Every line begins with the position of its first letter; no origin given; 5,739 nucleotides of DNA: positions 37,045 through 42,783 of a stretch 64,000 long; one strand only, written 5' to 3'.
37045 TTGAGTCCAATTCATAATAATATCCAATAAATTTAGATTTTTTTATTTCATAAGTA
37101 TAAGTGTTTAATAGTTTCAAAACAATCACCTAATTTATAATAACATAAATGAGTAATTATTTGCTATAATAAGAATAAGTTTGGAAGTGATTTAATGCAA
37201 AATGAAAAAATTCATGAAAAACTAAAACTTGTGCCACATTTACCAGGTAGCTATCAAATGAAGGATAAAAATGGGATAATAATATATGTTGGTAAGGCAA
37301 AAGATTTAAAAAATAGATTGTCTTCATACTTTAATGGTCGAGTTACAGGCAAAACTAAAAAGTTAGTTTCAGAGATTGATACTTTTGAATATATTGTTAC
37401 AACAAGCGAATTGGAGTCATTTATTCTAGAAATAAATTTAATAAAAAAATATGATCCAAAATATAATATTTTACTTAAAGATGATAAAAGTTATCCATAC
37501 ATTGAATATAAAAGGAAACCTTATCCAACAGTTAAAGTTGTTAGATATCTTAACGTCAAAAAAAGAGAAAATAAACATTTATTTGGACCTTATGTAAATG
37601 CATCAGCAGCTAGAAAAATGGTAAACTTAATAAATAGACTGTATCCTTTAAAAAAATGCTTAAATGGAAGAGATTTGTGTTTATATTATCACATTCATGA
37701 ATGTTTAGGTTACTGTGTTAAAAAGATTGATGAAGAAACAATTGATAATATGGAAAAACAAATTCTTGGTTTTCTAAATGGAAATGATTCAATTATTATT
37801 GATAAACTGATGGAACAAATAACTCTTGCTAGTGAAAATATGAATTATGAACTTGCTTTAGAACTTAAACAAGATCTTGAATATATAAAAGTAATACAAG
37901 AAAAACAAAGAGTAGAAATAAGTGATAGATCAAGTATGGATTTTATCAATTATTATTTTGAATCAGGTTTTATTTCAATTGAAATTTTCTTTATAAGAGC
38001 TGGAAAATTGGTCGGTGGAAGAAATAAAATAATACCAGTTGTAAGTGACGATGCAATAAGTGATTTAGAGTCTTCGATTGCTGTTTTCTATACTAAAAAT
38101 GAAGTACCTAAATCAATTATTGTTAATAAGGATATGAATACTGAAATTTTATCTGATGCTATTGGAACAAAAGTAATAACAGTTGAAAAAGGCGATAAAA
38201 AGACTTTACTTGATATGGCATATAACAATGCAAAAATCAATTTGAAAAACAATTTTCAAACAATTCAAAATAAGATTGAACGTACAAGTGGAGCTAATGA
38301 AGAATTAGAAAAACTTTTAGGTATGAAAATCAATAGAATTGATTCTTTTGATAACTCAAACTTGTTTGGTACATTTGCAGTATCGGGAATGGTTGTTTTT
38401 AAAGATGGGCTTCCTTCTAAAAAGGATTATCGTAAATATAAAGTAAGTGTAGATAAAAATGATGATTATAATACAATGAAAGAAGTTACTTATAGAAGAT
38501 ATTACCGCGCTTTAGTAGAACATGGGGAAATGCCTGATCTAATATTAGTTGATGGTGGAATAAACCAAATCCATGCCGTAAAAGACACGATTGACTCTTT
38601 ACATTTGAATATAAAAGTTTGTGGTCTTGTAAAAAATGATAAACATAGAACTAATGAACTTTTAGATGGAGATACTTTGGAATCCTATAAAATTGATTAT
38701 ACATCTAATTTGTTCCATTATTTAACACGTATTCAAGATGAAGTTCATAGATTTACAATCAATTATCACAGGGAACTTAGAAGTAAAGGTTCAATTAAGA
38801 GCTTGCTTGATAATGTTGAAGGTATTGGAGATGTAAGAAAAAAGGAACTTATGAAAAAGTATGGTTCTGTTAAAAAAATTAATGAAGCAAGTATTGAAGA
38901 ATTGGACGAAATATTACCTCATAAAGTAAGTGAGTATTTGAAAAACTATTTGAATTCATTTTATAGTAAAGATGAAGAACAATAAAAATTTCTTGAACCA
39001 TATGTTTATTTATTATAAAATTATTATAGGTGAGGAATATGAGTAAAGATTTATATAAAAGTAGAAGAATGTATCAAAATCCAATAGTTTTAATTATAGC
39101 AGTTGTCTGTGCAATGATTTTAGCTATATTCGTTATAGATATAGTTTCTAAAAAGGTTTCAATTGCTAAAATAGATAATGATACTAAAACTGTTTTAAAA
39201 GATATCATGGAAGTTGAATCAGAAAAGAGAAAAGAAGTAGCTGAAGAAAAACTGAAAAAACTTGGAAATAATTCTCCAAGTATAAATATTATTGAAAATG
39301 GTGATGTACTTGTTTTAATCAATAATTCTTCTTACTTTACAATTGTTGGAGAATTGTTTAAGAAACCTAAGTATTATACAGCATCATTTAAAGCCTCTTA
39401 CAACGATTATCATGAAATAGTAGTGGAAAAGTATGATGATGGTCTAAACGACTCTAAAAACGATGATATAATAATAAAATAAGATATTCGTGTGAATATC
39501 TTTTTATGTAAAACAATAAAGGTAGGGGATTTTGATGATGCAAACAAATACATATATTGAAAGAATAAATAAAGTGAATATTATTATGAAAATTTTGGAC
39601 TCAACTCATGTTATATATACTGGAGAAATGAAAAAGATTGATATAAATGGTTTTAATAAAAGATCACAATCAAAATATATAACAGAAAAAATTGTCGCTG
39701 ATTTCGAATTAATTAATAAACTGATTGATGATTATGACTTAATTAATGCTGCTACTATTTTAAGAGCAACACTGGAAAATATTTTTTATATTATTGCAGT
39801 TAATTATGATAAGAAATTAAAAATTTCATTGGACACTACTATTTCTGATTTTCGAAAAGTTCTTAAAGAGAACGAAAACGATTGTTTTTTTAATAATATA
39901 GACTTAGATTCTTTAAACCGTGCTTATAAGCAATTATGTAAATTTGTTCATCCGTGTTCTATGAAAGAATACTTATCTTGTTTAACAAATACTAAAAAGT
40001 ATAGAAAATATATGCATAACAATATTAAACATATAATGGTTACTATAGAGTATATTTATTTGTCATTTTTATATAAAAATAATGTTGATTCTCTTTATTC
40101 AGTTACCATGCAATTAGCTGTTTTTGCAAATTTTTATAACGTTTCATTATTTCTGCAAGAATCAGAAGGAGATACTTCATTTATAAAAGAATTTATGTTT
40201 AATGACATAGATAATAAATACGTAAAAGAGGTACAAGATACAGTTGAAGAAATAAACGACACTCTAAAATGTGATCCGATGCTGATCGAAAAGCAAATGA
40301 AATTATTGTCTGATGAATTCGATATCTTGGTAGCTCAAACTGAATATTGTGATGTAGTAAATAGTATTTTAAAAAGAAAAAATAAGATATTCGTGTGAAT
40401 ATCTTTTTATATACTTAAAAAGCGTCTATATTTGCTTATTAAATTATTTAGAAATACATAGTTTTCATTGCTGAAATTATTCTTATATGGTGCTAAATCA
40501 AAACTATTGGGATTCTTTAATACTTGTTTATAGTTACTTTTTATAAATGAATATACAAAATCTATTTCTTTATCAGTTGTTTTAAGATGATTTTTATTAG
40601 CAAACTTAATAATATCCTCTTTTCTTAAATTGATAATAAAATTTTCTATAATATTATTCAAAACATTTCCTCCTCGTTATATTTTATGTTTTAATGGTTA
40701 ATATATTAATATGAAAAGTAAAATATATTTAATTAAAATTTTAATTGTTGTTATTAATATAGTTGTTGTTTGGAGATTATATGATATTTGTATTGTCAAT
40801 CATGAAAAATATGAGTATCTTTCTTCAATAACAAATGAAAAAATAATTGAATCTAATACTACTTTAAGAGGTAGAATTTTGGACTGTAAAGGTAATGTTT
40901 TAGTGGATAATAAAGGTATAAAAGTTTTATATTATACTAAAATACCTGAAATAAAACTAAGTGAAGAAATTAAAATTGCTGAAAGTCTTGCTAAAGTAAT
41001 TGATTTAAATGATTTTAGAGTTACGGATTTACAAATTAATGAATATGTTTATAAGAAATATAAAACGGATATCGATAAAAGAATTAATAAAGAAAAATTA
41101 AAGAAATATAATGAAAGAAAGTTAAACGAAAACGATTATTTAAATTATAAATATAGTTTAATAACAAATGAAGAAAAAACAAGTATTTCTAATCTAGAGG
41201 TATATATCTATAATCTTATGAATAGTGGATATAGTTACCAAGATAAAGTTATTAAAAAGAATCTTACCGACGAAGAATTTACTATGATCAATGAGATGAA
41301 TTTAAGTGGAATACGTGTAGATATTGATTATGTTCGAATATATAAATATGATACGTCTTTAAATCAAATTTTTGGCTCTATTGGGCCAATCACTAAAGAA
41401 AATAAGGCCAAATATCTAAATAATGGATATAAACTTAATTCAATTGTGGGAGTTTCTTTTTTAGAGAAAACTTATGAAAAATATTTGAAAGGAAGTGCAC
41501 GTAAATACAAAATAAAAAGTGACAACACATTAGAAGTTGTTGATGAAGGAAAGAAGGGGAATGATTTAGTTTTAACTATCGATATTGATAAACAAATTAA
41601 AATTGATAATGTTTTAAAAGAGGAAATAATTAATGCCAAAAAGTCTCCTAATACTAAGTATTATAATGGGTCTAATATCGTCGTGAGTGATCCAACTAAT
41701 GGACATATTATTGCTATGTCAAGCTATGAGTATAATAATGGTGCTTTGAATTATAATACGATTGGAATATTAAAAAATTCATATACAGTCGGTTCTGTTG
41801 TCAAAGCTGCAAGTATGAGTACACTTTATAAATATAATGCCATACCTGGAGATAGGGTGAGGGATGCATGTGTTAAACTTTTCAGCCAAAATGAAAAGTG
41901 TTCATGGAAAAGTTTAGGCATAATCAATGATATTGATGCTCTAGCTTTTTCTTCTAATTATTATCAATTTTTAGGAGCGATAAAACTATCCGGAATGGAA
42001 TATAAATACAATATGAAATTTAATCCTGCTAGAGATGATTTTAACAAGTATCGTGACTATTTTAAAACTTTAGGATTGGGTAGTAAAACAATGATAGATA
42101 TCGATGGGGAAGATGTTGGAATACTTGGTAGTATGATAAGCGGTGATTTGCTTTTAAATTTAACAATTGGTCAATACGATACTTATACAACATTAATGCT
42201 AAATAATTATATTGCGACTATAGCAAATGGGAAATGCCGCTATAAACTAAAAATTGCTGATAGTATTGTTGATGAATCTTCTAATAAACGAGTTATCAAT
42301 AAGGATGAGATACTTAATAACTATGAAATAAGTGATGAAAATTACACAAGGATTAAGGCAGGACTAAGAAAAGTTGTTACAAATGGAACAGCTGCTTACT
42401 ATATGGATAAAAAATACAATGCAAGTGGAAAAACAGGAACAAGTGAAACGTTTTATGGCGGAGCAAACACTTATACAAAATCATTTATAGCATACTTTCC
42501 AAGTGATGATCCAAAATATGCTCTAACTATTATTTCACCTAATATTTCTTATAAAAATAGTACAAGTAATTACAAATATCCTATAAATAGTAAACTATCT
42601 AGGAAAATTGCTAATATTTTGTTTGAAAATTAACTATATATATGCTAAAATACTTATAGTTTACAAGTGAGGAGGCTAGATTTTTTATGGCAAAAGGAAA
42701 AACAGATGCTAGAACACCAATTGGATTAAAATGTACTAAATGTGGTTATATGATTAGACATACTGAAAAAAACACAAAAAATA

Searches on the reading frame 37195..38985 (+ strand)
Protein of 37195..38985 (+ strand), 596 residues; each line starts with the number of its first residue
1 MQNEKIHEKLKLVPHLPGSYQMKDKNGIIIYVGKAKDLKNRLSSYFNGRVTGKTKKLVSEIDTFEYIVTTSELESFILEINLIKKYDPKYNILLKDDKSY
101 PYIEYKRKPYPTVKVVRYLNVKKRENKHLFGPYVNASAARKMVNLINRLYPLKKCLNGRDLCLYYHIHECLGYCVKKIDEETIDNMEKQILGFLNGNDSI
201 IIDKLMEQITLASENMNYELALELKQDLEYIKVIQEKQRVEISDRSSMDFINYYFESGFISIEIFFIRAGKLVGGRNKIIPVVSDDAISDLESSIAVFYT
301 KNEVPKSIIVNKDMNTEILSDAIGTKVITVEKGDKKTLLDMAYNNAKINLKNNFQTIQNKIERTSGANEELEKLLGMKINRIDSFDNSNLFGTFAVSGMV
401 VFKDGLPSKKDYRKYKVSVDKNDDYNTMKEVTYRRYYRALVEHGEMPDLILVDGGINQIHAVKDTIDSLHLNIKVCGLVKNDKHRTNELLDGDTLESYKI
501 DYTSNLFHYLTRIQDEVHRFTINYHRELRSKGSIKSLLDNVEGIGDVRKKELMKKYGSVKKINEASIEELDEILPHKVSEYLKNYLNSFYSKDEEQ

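Call 38: search_protein_families(library=pfam, proteins=[window:37195-38985:+], max_evalue=0.00001)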
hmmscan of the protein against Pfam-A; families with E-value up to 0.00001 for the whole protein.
window:37195-38985:+ (596 aa): 3 families
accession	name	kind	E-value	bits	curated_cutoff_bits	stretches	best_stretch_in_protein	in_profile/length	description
PF08459.17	UvrC_RNaseH_dom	-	1.2e-47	162.2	22.3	1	374-522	3-159/159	UvrC RNAse H endonuclease domain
PF22920.2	UvrC_RNaseH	-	1.1e-18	67.6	24.3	1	248-352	2-115/116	UvrC Ribonuclease H-like domain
PF01541.30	GIY-YIG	-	4.2e-09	37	22.6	1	18-91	3-78/78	GIY-YIG catalytic domain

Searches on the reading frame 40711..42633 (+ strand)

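Call 38: search_protein_families(library=pfam, proteins=[window:40711-42633:+], max_evalue=0.00001)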
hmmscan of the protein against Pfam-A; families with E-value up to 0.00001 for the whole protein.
window:40711-42633:+ (640 aa): 2 families
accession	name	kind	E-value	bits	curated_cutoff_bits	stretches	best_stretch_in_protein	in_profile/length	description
PF00905.27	Transpeptidase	-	8.5e-36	124.1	22.1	1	323-620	3-288/299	Penicillin binding protein transpeptidase domain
PF03717.20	PBP_dimer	-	1.7e-28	100.7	24.4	1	52-273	5-172/180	Penicillin-binding Protein dimerisation domain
